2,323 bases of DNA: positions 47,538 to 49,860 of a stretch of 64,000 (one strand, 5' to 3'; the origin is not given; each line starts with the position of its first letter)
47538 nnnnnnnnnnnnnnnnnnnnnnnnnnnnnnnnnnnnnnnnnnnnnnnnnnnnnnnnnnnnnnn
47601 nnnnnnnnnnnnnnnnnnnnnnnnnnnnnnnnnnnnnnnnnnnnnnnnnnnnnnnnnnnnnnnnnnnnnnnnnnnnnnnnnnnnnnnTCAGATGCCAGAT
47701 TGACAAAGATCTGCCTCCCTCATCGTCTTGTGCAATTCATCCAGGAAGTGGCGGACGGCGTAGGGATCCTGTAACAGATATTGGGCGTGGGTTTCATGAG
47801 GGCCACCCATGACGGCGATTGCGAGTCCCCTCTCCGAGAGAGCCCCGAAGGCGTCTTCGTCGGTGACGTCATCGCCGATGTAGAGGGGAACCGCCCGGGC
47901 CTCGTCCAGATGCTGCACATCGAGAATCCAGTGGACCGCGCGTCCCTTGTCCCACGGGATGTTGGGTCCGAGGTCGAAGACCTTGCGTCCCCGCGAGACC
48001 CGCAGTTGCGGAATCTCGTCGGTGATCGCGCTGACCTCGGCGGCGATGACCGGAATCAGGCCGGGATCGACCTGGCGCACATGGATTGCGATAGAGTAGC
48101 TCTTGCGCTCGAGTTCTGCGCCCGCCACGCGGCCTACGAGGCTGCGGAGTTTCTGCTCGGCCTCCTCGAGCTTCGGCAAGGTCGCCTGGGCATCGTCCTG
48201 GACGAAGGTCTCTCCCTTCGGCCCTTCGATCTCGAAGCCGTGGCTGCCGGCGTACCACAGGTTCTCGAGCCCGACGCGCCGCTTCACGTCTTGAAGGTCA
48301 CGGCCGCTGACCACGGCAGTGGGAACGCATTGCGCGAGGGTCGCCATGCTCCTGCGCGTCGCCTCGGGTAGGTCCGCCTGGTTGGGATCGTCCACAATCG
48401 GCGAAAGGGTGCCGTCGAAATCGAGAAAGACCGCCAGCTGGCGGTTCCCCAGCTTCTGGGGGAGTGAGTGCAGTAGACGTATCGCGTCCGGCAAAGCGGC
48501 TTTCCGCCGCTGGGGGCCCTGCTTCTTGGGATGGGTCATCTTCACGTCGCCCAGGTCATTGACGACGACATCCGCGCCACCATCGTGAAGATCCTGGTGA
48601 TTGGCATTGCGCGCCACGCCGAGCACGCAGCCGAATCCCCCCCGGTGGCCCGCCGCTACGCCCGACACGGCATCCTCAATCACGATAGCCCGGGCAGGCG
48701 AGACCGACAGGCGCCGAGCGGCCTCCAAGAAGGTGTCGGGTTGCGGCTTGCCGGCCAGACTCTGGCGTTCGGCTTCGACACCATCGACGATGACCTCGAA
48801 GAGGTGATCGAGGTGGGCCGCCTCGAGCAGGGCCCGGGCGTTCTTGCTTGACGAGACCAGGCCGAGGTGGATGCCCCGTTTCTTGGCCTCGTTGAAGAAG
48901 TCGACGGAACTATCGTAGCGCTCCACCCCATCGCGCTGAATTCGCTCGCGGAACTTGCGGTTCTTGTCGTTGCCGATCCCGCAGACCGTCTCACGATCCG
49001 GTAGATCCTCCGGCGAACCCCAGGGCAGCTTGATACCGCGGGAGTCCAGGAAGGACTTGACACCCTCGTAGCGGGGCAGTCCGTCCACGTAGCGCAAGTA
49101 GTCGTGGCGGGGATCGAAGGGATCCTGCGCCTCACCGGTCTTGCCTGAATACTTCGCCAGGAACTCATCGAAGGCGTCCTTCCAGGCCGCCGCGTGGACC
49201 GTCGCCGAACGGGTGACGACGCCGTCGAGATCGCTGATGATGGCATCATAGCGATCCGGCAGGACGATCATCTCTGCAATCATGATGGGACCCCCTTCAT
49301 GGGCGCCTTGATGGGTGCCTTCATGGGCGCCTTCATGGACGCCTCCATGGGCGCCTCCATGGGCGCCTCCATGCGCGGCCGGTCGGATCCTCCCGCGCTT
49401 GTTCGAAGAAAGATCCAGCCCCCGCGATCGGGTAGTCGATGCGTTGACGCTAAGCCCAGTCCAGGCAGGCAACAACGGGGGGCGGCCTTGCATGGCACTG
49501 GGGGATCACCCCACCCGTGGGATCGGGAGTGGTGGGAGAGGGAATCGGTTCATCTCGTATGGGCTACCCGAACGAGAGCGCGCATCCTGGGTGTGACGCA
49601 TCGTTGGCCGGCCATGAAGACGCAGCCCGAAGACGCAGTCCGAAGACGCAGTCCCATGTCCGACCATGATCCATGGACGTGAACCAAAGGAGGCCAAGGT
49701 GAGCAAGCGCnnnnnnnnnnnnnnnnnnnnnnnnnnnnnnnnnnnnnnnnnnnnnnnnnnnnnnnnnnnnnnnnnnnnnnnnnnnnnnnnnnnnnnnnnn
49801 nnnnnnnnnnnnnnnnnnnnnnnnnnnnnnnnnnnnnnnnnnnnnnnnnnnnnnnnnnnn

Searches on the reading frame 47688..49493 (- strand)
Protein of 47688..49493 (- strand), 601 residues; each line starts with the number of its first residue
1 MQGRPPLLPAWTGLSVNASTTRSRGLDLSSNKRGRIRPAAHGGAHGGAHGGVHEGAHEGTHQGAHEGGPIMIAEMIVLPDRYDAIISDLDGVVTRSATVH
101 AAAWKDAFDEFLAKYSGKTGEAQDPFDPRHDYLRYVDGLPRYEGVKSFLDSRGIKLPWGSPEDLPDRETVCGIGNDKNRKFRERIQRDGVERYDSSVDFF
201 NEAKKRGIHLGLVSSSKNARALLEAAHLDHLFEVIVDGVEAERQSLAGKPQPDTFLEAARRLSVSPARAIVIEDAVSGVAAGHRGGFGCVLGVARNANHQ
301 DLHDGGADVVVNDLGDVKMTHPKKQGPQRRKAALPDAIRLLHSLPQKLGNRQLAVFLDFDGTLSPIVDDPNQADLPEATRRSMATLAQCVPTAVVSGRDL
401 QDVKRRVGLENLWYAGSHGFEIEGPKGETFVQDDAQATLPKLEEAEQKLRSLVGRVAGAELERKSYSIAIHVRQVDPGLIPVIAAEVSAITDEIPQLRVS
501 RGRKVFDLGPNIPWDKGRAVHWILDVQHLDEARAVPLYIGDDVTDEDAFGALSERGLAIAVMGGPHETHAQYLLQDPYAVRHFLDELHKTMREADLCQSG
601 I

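Call 5: search_protein_families(library=ncbifam, proteins=[window:47688-49493:-])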
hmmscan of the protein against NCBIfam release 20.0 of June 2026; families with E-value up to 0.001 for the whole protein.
window:47688-49493:- (601 aa): 25 families
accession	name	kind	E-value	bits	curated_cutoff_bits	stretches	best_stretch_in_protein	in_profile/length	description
TIGR00685.1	T6PP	equivalog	2.5e-47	161.9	68.05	1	351-588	2-249/250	trehalose-phosphatase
TIGR02009.1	PGMB-YQAB-SF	subfamily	3.3e-46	157.8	153.35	1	82-290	1-184/186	beta-phosphoglucomutase family hydrolase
NF011071.0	PRK14501.1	equivalog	2.1e-39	135.4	634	1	348-590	489-727/729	bifunctional alpha,alpha-trehalose-phosphate synthase (UDP-forming)/trehalose-phosphatase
NF007560.0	PRK10187.1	equivalog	2.9e-27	95.6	327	1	351-593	13-249/266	trehalose-phosphatase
TIGR01990.1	bPGM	equivalog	2.6e-26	92.8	189.4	1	83-287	2-181/187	beta-phosphoglucomutase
TIGR01484.1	HAD-SF-IIB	subfamily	2.7e-19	70.1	41.8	1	355-554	2-217/221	HAD-IIB family hydrolase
NF053653.1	InDiPhoBT2121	equivalog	3.2e-15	56.3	245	1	174-316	72-210/216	inorganic diphosphatase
NF008000.0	PRK10725.1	equivalog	3.1e-14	53.5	215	1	205-287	102-180/188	fructose-1-phosphate/6-phosphogluconate phosphatase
TIGR01454.1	AHBA_synth_RP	hypoth_equivalog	1.6e-13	50.7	246.65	1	188-313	72-195/205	AHBA synthesis associated protein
TIGR01509.1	HAD-SF-IA-v3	subfamily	8.5e-11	42.2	29.4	1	199-291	73-153/154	HAD-IA family hydrolase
TIGR01662.1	HAD-SF-IIIA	subfamily_domain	1.3e-10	41.5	44.6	0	190-290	24-136/141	HAD-IIIA family hydrolase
NF008610.0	PRK11587.1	equivalog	1.3e-10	40.9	282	1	187-324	79-210/219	sugar phosphatase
NF008087.0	PRK10826.1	equivalog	6.3e-10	39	191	1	201-285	102-184/222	hexitol phosphatase HxpB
NF046057.1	bifunc_MtlD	equivalog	8.6e-10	37.7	800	1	183-286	84-185/683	bifunctional mannitol-1-phosphate dehydrogenase/phosphatase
NF009695.0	PRK13222.1-2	equivalog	1.6e-09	37.5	225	1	191-318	94-219/226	phosphoglycolate phosphatase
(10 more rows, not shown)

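Call 21: find_homologous_proteins(query=window:47688-49493:-, max_evalue=1e-30)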
Query window:47688-49493:- (601 aa): 2323 proteins with E <= 1e-30 among 8000 candidates; the best 120 are listed.
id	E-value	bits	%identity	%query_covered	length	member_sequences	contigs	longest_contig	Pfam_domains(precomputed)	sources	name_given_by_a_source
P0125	0.0e+0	1191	99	88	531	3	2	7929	PF13419.13,PF00702.33,PF02358.23,PF13242.13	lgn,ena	-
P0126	0.0e+0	1011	84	88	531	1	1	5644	PF13419.13,PF00702.33,PF02358.23,PF13242.13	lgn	-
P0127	4.5e-220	750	64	88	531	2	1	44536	PF13419.13,PF00702.33,PF02358.23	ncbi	-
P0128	6.1e-209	714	61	87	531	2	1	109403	PF13419.13,PF00702.33,PF02358.23,PF13242.13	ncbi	-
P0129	1.0e-159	551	51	85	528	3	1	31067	PF13419.13,PF00702.33,PF02358.23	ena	-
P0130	1.5e-159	551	50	87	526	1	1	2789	PF13419.13,PF00702.33,PF02358.23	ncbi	ncbi:MAG: trehalose-phosphatase [Syntrophobacteria bacterium]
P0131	3.0e-158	546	50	85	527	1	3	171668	PF13419.13,PF00702.33,PF02358.23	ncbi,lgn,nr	ncbi:MAG: trehalose-phosphatase [Gammaproteobacteria bacterium]|nr:trehalose-phosphatase [Gammaprote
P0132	5.6e-157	542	50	85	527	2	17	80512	PF13419.13,PF00702.33,PF02358.23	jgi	jgi:trehalose-phosphatase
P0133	1.5e-156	541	49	85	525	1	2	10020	PF13419.13,PF00702.33,PF02358.23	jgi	jgi:alpha,alpha-trehalase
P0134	2.6e-155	537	50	85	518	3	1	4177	PF13419.13,PF00702.33,PF02358.23,PF13242.13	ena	-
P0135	9.3e-155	535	53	84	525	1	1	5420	PF13419.13,PF00702.33,PF02358.23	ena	-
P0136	1.2e-154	534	51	84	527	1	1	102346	PF13419.13,PF00702.33,PF02358.23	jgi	jgi:alpha,alpha-trehalase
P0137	1.5e-154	534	49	86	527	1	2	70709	PF13419.13,PF00702.33,PF02358.23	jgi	jgi:alpha,alpha-trehalase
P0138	3.4e-154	533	48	84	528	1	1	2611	PF13419.13,PF00702.33,PF02358.23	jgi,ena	-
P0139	3.0e-153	530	49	84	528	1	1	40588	PF13419.13,PF00702.33,PF02358.23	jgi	jgi:alpha,alpha-trehalase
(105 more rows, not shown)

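Call 27: find_encoding_contigs(protein=P0125, flank=10000, max_places=10)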
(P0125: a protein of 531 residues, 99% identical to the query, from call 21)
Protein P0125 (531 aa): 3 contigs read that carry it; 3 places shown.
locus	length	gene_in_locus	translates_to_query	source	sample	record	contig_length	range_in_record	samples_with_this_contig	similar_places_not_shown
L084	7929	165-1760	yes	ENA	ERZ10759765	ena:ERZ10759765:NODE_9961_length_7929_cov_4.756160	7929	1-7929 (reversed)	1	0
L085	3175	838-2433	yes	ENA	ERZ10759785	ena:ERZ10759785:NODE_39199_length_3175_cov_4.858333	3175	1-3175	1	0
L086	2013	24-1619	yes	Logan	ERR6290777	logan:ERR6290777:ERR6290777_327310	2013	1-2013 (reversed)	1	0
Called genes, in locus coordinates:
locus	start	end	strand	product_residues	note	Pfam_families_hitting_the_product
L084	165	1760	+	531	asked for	PF00702:Hydrolase, PF13419:HAD_2, PF13242:Hydrolase_like (weak), PF02358:Trehalose_PPase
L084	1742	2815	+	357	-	PF03636:Glyco_hydro_65N, PF03632:Glyco_hydro_65m (weak)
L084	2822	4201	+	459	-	PF03632:Glyco_hydro_65m, PF03633:Glyco_hydro_65C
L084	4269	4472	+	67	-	PF13459:Fer4_15, PF13370:Fer4_13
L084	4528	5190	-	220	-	PF00072:Response_reg, PF00196:GerE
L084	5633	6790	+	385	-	PF02163:Peptidase_M50, PF00571:CBS (weak)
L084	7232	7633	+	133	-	PF01880:Desulfoferrodox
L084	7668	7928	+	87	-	?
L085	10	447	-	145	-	PF02566:OsmC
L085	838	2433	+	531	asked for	PF00702:Hydrolase, PF13419:HAD_2, PF13242:Hydrolase_like (weak), PF02358:Trehalose_PPase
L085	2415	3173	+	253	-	?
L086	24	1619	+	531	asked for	PF00702:Hydrolase, PF13419:HAD_2, PF13242:Hydrolase_like (weak), PF02358:Trehalose_PPase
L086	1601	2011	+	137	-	?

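Call 28: find_encoding_contigs(protein=P0126, flank=10000, max_places=6)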
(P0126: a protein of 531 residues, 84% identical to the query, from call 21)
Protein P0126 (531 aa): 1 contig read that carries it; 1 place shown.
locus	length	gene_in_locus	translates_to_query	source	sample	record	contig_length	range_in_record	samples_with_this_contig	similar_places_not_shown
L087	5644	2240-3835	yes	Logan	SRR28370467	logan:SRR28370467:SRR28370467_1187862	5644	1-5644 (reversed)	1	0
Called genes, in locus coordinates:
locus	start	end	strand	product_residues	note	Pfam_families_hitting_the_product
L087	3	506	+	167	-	?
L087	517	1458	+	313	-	PF00231:ATP-synt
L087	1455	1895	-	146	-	PF02566:OsmC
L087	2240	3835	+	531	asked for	PF00702:Hydrolase, PF13419:HAD_2, PF13242:Hydrolase_like (weak), PF02358:Trehalose_PPase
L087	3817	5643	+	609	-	?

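Call 29: find_encoding_contigs(protein=P0127, flank=10000, max_places=6)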
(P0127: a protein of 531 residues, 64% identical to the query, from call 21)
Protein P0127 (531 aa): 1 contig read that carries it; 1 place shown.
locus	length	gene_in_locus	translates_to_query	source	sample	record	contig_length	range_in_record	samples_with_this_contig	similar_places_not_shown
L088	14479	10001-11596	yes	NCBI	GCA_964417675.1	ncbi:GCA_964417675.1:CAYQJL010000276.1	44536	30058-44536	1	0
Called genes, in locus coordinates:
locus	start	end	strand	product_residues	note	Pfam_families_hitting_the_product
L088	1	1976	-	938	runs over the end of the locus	PF13229:Beta_helix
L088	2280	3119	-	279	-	PF07719:TPR_2 (faint), PF13432:TPR_16 (faint), PF00515:TPR_1 (faint), PF06262:Zincin_1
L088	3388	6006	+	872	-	PF13439:Glyco_transf_4, PF13579:Glyco_trans_4_4, PF20706:GT4-conflict (weak), PF00534:Glycos_transf_1, PF13692:Glyco_trans_1_4, PF13524:Glyco_trans_1_2 (faint), PF13692:Glyco_trans_1_4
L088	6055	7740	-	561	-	PF03109:ABC1, PF27536:UbiB_helical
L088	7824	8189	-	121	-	-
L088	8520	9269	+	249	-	PF05239:PRC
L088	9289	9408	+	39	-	-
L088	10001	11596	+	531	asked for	PF00702:Hydrolase, PF13419:HAD_2, PF02358:Trehalose_PPase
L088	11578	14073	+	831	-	PF03636:Glyco_hydro_65N, PF03632:Glyco_hydro_65m, PF03633:Glyco_hydro_65C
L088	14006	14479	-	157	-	?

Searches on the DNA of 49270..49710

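Call 54: search_rna_families(source=window, start=49270, end=49710, threshold=evalue, max_evalue=1)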
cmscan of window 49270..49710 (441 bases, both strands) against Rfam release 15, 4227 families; matches with E-value up to 1: 0.
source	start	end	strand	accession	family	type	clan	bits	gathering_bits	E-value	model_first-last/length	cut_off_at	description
